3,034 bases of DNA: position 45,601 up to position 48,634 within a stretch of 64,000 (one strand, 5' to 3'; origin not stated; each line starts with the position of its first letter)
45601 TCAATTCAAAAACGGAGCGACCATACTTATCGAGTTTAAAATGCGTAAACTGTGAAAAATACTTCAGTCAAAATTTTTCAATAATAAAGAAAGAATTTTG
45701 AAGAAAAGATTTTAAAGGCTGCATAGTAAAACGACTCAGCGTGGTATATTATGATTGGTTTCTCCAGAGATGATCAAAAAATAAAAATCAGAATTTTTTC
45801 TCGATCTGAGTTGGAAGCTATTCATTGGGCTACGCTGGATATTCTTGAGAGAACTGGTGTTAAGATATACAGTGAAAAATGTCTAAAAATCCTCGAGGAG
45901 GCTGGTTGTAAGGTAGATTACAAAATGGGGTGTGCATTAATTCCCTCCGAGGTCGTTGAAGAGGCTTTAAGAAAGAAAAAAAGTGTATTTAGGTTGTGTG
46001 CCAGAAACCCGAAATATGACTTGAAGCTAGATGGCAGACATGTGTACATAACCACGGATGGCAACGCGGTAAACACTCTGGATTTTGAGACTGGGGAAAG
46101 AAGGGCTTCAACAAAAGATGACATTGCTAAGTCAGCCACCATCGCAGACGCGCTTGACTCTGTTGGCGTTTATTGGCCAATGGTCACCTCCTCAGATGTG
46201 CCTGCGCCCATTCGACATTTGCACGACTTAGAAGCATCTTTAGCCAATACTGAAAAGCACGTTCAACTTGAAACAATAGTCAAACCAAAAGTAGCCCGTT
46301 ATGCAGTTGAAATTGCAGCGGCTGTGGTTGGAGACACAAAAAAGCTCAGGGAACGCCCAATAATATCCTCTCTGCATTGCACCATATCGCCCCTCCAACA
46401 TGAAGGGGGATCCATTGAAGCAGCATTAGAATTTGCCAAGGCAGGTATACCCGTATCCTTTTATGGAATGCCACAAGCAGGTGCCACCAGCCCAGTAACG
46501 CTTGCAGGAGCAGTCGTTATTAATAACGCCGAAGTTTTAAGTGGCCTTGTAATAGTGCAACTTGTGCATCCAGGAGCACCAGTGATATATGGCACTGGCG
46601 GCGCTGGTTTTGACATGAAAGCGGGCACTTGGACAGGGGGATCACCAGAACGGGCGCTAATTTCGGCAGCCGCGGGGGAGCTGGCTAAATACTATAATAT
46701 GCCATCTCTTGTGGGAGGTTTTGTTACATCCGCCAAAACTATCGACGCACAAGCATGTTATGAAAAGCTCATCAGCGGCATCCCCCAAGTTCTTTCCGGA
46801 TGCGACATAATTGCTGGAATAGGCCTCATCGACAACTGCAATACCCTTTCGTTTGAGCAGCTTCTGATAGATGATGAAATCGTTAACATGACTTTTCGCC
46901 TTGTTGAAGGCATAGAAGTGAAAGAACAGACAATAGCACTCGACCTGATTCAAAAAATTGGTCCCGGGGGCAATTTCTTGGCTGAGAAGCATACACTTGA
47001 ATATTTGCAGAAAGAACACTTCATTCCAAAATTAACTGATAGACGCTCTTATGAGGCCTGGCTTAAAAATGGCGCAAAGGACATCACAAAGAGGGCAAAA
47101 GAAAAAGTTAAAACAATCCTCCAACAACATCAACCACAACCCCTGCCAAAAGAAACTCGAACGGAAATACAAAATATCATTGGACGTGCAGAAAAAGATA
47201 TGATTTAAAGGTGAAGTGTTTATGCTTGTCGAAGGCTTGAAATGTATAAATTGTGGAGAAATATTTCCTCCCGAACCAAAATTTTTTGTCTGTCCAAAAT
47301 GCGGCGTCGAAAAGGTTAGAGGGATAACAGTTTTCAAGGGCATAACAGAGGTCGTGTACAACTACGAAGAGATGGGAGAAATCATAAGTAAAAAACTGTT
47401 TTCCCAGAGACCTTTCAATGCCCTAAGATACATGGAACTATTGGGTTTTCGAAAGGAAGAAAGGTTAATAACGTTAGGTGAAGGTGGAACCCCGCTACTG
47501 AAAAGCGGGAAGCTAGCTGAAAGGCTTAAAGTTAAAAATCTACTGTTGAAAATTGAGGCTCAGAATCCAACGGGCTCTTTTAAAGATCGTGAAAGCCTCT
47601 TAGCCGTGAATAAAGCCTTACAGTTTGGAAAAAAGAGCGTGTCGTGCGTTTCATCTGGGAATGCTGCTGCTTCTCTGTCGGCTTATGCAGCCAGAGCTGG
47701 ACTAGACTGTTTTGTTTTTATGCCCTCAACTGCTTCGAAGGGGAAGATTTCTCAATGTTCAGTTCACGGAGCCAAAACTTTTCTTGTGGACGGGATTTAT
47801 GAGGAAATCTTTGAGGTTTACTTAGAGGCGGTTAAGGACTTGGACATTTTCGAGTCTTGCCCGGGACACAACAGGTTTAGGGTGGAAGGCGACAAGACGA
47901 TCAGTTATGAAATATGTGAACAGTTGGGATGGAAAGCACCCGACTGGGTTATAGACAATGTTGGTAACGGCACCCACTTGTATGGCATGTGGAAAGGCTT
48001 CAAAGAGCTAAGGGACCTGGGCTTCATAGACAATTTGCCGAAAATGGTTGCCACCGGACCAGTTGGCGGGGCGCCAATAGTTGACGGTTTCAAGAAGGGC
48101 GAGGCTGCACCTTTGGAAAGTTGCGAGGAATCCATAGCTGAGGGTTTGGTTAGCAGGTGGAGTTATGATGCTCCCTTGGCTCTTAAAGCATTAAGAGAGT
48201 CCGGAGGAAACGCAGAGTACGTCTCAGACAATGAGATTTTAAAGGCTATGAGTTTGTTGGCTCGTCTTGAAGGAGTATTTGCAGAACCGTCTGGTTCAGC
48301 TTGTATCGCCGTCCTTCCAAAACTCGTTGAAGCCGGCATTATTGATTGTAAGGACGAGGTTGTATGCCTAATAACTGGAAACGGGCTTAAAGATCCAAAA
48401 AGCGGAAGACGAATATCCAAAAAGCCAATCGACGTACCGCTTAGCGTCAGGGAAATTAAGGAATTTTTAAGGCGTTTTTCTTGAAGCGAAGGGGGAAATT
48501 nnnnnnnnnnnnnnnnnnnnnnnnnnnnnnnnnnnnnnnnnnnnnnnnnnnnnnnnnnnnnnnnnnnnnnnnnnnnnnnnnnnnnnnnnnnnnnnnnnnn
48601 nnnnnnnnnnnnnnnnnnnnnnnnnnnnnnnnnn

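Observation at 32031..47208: Four non-pyrrolysine MttB-family methyltransferases, two corrinoid carriers and one MtrH in a 15-kb island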

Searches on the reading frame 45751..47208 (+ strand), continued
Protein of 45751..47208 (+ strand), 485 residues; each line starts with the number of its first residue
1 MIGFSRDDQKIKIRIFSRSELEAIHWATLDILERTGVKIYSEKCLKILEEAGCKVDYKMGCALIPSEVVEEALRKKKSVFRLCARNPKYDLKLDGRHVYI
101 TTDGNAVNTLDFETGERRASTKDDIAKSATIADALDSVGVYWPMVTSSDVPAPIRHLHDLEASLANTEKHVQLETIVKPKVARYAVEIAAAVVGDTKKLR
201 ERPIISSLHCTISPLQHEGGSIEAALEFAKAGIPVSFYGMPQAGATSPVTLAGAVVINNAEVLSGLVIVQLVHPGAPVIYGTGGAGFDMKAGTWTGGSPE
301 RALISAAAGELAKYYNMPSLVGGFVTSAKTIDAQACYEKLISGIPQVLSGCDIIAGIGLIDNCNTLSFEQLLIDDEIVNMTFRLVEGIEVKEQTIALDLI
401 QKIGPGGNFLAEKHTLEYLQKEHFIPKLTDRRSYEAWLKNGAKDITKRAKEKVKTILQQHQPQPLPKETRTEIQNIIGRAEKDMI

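Call 30: find_encoding_contigs(protein=P0025, flank=10000, max_places=3)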
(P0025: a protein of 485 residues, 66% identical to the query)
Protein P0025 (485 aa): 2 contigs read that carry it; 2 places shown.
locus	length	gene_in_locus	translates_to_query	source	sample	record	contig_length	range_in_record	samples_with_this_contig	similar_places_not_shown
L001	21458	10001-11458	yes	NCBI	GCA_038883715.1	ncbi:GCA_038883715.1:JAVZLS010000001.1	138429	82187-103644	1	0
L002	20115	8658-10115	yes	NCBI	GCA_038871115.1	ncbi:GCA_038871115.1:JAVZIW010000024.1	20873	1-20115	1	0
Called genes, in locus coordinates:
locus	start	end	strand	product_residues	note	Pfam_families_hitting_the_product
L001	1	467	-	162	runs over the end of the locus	PF06574:FAD_syn (faint), PF01467:CTP_transf_like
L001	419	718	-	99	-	PF04010:DUF357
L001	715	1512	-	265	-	PF00590:TP_methylase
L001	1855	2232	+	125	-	-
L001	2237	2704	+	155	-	PF00072:Response_reg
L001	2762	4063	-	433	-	PF00202:Aminotran_3, PF00155:Aminotran_1_2 (weak)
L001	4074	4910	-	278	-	PF05853:BKACE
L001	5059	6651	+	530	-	PF00324:AA_permease, PF13520:AA_permease_2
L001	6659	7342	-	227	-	-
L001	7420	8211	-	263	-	-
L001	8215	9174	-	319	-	PF00149:Metallophos (faint)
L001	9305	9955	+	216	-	PF02607:B12-binding_2, PF02310:B12-binding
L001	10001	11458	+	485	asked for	PF06253:MTTB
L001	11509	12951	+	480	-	PF06253:MTTB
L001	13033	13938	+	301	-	PF02007:MtrH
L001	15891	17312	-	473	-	PF06253:MTTB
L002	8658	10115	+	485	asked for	PF06253:MTTB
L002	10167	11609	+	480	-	PF06253:MTTB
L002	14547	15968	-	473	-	PF06253:MTTB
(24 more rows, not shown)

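Call 31: find_encoding_contigs(protein=P0006, flank=10000, max_places=2)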
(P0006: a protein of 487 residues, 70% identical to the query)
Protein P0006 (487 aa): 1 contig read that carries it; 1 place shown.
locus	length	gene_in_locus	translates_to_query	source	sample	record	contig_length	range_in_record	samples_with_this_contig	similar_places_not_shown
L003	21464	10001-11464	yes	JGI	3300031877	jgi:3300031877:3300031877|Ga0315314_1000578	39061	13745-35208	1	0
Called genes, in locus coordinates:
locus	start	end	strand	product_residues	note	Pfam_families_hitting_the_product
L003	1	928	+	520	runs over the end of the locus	PF12911:OppC_N, PF00528:BPD_transp_1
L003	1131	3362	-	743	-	PF00496:SBP_bac_5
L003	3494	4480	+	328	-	PF19300:BPD_transp_1_N, PF00528:BPD_transp_1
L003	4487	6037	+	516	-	PF12911:OppC_N, PF00528:BPD_transp_1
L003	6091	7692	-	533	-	PF07969:Amidohydro_3, PF01979:Amidohydro_1 (faint), PF07969:Amidohydro_3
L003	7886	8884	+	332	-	PF00005:ABC_tran, PF08352:oligo_HPY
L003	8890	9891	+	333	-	PF00005:ABC_tran, PF08352:oligo_HPY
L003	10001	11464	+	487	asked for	PF06253:MTTB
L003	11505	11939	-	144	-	PF12172:zf-ChsH2, PF01796:OB_ChsH2_C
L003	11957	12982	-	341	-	PF08541:ACP_syn_III_C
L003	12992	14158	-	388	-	PF00108:Thiolase_N, PF00109:ketoacyl-synt (weak), PF22691:Thiolase_C_1, PF02803:Thiolase_C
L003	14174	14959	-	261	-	PF01144:CoA_trans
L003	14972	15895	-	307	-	PF01144:CoA_trans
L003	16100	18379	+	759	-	PF00496:SBP_bac_5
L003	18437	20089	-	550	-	PF07969:Amidohydro_3, PF01979:Amidohydro_1 (weak)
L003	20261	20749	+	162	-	-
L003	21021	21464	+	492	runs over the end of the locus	PF06253:MTTB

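Call 32: find_encoding_contigs(protein=P0008, flank=10000, max_places=2)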
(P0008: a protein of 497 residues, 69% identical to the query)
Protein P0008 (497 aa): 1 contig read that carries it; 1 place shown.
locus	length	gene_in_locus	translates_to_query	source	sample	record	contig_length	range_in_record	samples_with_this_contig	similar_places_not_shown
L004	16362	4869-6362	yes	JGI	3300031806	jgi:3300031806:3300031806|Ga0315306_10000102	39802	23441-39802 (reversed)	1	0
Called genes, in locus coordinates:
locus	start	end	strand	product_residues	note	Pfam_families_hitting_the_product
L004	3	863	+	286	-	?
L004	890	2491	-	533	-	PF07969:Amidohydro_3, PF01979:Amidohydro_1 (faint)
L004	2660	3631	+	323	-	PF00005:ABC_tran, PF08352:oligo_HPY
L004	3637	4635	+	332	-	PF00005:ABC_tran, PF08352:oligo_HPY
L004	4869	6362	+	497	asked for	PF06253:MTTB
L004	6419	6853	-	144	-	PF12172:zf-ChsH2, PF01796:OB_ChsH2_C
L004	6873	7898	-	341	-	PF08541:ACP_syn_III_C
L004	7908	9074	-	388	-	PF00108:Thiolase_N, PF00109:ketoacyl-synt (weak), PF22691:Thiolase_C_1, PF02803:Thiolase_C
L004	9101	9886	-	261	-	PF01144:CoA_trans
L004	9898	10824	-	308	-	PF01144:CoA_trans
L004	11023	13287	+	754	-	PF00496:SBP_bac_5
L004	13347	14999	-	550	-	PF07969:Amidohydro_3, PF01979:Amidohydro_1 (faint), PF07969:Amidohydro_3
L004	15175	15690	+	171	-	-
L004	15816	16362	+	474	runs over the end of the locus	PF01546:Peptidase_M20, PF07687:M20_dimer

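Call 33: find_encoding_contigs(protein=P0005, flank=10000, max_places=2)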
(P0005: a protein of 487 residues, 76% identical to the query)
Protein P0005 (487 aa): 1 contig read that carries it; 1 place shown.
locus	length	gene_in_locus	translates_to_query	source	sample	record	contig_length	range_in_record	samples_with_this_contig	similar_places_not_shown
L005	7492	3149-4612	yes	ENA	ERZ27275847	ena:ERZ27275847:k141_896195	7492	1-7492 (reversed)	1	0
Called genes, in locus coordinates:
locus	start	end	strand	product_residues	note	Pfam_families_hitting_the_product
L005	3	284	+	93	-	?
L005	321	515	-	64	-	-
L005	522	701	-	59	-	-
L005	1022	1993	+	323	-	PF00005:ABC_tran, PF08352:oligo_HPY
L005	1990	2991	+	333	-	PF00005:ABC_tran, PF08352:oligo_HPY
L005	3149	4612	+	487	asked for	PF06253:MTTB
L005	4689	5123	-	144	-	PF12172:zf-ChsH2, PF01796:OB_ChsH2_C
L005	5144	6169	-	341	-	PF08541:ACP_syn_III_C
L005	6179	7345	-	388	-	PF00108:Thiolase_N, PF00109:ketoacyl-synt (weak), PF02803:Thiolase_C (weak), PF22691:Thiolase_C_1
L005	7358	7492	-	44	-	?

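Call 67: find_encoding_contigs(protein=P0003, flank=8000, max_places=2)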
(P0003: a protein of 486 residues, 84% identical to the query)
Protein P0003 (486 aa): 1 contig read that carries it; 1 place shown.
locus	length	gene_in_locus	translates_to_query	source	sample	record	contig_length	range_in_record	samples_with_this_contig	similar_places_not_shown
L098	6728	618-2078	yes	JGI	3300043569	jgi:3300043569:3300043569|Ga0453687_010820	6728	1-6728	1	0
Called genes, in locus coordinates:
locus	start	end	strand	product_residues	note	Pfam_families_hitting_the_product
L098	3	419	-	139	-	?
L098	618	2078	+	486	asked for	PF06253:MTTB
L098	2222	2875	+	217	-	PF02607:B12-binding_2, PF02310:B12-binding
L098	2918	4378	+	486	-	PF06253:MTTB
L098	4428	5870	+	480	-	PF06253:MTTB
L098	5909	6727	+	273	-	?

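Call 68: find_encoding_contigs(protein=P0004, flank=8000, max_places=2)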
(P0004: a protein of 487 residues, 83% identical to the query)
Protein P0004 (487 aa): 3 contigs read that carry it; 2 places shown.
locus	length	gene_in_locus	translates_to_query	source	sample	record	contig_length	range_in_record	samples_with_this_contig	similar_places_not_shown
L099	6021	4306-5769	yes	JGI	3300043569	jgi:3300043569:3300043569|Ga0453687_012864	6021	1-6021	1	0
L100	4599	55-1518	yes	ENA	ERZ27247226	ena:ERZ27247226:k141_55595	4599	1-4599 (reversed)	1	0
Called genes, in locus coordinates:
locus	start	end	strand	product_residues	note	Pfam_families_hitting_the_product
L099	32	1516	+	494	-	PF06849:DUF1246, PF06973:DUF1297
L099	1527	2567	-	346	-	PF01259:SAICAR_synt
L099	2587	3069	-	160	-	PF00731:AIRC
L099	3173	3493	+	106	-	-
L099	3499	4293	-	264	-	PF00009:GTP_EFTU (faint), PF03029:ATP_bind_1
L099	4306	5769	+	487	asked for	PF06253:MTTB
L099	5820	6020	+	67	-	?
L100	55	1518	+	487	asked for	PF06253:MTTB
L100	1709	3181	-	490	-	PF04055:Radical_SAM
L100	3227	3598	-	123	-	PF03551:PadR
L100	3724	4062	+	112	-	PF03551:PadR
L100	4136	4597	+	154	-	?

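Call 85: predict_structure(alignment_id=A3)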
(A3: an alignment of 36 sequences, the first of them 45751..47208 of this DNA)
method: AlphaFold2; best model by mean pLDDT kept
length: 485 residues; sequences in the alignment: 36
mean_pLDDT: 85.7   pTM: 0.87
mean pLDDT of the five models: 85.7, 85.6, 83.5, 83.4, 82.8
residues with pLDDT >= 90: 311; 70-90: 102; 50-70: 28; < 50: 44
segments of 3 or more residues with pLDDT < 50: 246-248, 404-420, 422-443
pLDDT, mean of each block of 10 residues (from residue 1): 61 86 96 96 98 97 98 95 96 93 89 90 97 96 95 94 98 93 98 96 95 84 97 93 60 85 97 96 73 71 88 95 87 84 90 94 90 94 83 76 45 41 37 40 70 96 95 97 87
secondary structure, 60 per line:
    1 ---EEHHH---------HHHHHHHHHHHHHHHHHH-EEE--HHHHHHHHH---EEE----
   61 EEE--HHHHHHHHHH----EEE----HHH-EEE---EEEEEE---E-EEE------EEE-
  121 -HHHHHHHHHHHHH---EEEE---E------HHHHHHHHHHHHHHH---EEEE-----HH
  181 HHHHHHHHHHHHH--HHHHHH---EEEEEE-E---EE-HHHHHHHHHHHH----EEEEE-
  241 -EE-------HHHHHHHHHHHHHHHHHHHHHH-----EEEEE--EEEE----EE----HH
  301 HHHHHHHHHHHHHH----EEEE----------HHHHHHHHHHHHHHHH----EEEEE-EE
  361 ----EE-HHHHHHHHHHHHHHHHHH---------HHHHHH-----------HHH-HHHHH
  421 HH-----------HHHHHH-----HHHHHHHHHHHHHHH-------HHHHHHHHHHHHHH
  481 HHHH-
elements in order: H18-35 E37-39 H42-50 E54-56 E61-63 H66-75 E80-82 E91-93 E97-102 E108-110 E117-119 H122-134 E138-141 H152-166 E170-173 H179-193 H196-201 E205-210 H219-230 E235-239 H251-272 E278-282 E285-288 H299-314 E319-322 H333-348 E353-357 H368-385 H395-400 H416-422 H434-439 H445-459 H467-484

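Call 87: fold_search(model_id=the predicted structure, library=pdb)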
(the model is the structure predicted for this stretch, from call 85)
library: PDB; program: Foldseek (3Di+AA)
matches with E <= 10: 1538; with E <= 0.001: 59
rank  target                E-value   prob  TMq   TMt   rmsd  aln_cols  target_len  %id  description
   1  7xcl_A                8.2e-45  1.00  0.84  0.83   9.4       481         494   36  Crystal structure of trimethylamine methyltransferase MttB from Methanosarcina barkeri at 2.5 A resolution (released 2023-01-18)
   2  7xcl_C                8.7e-45  1.00  0.84  0.83   9.4       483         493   36  Crystal structure of trimethylamine methyltransferase MttB from Methanosarcina barkeri at 2.5 A resolution (released 2023-01-18)
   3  7xcm_A                4.1e-44  1.00  0.85  0.83   9.3       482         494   36  Crystal structure of sulfite MttB structure at 3.2 A resolution (released 2023-01-18)
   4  9yce_B                2.3e-42  1.00  0.83  0.85   9.4       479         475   32  Active site of MtgB, a glycine betaine methyltransferase from the MttB superfamily (released 2026-03-11)
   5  7xcn_A                3.1e-42  1.00  0.84  0.83   9.3       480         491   36  Crystal structure of the MttB-MttC complex at 2.7 A resolution (released 2023-01-18)
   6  7xcm_C                3.2e-42  1.00  0.85  0.83   9.3       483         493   36  Crystal structure of sulfite MttB structure at 3.2 A resolution (released 2023-01-18)
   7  9yce_A                3.4e-42  1.00  0.82  0.84   9.5       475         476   32  Active site of MtgB, a glycine betaine methyltransferase from the MttB superfamily (released 2026-03-11)
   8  2qne_A                1.2e-41  1.00  0.83  0.84   9.4       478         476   32  Crystal structure of putative methyltransferase (ZP_00558420.1) from Desulfitobacterium hafniense Y51 at 2.30 A resolu (released 2007-08-14)
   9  2qne_B                1.3e-40  1.00  0.83  0.84   9.4       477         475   32  Crystal structure of putative methyltransferase (ZP_00558420.1) from Desulfitobacterium hafniense Y51 at 2.30 A resolu (released 2007-08-14)
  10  4yyc                  6.7e-34  1.00  0.83  0.84   8.4       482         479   25  Crystal structure of trimethylamine methyltransferase from Sinorhizobium meliloti in complex with unknown ligand (released 2015-04-08)
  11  1tv2                  5.1e-10  1.00  0.55  0.58  12.8       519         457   11  Crystal structure of the hydroxylamine MtmB complex (released 2004-10-19)
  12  1l2q                  1.7e-09  1.00  0.54  0.57  12.8       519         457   11  Crystal Structure of the Methanosarcina barkeri Monomethylamine Methyltransferase (MtmB) (released 2002-06-05)
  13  1nth                  1.9e-09  1.00  0.54  0.57  12.8       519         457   11  Crystal structure of the methanosarcina barkeri monomethylamine methyltransferase (MTMB) (released 2003-02-04)
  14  1rqh                  5.2e-06  1.00  0.31  0.32  18.0       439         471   12  Propionibacterium shermanii transcarboxylase 5S subunit bound to pyruvic acid (released 2004-09-07)
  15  3h26_B                8.6e-06  1.00  0.37  0.61   6.4       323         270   11  Structural Studies of Pterin-Based Inhibitors of Dihydropteroate Synthase (released 2009-12-08)
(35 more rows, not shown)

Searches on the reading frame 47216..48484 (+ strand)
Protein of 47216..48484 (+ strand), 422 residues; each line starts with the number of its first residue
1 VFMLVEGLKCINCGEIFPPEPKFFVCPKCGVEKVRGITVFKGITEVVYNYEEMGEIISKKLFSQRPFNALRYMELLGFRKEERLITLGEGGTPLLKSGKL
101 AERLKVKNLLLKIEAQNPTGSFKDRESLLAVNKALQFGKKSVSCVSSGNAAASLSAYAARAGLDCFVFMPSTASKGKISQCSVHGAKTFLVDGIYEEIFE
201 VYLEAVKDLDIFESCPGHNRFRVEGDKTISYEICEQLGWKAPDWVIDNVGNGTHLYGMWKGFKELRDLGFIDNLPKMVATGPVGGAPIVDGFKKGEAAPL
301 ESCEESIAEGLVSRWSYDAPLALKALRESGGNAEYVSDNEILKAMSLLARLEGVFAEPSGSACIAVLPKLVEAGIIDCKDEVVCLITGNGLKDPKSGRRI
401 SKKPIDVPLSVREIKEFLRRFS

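Call 4: search_protein_families(library=pfam, proteins=[window:47216-48484:+])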
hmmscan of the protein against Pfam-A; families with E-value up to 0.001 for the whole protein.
window:47216-48484:+ (422 aa): 1 family
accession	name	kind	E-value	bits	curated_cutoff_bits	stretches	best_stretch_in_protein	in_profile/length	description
PF00291.31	PALP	-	2.9e-72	243.9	35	1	85-388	1-295/295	Pyridoxal-phosphate dependent enzyme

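Call 16: search_protein_families(library=ncbifam, proteins=[window:47216-48484:+], max_evalue=0.00001)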
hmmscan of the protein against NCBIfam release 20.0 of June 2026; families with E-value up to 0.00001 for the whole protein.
window:47216-48484:+ (422 aa): 39 families (the best 25 are shown)
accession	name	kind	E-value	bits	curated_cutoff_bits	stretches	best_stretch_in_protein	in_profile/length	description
NF006050.0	PRK08197.1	equivalog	1.9e-87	293.7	303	1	7-395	8-386/406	threonine synthase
NF004170.0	PRK05638.1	equivalog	6.1e-67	226.1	421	1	25-396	3-361/442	threonine synthase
TIGR00260.1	thrC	equivalog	6.1e-62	209.7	167.1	1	71-394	3-339/340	threonine synthase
NF004996.0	PRK06381.1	equivalog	1.4e-60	205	266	1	90-389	14-317/319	threonine synthase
NF005035.0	PRK06450.1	equivalog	1.4e-50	172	301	1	79-392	46-336/338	threonine synthase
NF006205.0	PRK08329.1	equivalog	1.2e-44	152.7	358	1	26-392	4-345/347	threonine synthase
NF006390.0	PRK08639.1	equivalog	5.8e-23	81.5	421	1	92-389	26-313/418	threonine ammonia-lyase IlvA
TIGR02079.1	THD1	equivalog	1.4e-22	80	440.55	1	92-389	17-305/410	threonine ammonia-lyase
TIGR01127.1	ilvA_1Cterm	equivalog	2.2e-20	73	378.75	1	92-388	1-282/380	threonine ammonia-lyase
NF006094.0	PRK08246.1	subfamily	2.3e-17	63.4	331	1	92-386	24-298/310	serine/threonine dehydratase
TIGR03844.1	cysteate_syn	equivalog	2.8e-17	62.6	324.9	1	95-395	66-384/398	cysteate synthase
NF045641.2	BHydaspDhtseBhcB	equivalog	8.2e-17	61.3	550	1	92-379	21-294/312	beta-hydroxyaspartate dehydratase BhcB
NF005680.0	PRK07476.1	equivalog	7.9e-16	57.9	413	1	91-400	23-320/326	hydroxyectoine utilization dehydratase EutB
NF005292.0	PRK06815.1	equivalog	1e-15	57.6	371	1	92-385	22-303/320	threonine/serine dehydratase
NF040741.1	ornith_OrtB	equivalog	1.7e-15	56.5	550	1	99-264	74-248/464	2-amino-4-oxopentanoate thiolase subunit OrtB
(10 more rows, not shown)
